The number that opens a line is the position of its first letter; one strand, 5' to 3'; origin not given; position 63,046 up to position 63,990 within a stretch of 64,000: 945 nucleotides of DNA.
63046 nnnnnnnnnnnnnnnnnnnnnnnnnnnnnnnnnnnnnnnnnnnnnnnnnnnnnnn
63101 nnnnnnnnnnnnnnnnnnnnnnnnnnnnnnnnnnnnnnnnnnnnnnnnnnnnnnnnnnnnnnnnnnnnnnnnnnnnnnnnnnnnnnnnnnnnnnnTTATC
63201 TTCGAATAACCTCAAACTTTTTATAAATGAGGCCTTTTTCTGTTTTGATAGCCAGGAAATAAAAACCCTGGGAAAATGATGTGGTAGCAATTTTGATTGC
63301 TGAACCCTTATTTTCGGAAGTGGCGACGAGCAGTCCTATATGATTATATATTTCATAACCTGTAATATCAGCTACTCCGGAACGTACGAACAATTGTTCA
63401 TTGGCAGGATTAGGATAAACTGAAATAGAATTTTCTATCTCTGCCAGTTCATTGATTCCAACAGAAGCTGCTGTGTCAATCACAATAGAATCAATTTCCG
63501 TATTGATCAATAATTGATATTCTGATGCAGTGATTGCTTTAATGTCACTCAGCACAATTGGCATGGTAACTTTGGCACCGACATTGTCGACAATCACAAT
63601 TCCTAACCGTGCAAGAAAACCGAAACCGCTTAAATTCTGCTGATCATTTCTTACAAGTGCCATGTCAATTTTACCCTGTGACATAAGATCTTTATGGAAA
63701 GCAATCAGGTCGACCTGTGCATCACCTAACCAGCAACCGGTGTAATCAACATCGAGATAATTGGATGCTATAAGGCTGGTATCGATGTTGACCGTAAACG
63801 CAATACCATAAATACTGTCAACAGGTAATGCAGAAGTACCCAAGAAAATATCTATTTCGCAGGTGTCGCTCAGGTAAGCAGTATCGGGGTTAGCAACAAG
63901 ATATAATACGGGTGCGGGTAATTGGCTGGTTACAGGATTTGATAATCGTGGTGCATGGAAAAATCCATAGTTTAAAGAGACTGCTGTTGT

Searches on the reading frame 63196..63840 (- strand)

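Call 76: search_protein_families(library=pfam, proteins=[window:63196-63840:-], max_evalue=0.00001)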
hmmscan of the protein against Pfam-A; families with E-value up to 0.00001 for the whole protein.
window:63196-63840:- (214 aa): 1 family
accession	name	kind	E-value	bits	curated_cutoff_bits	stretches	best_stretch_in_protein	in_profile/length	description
PF18962.6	Por_Secre_tail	-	9.8e-12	45.4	27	1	141-209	1-73/75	Secretion system C-terminal sorting domain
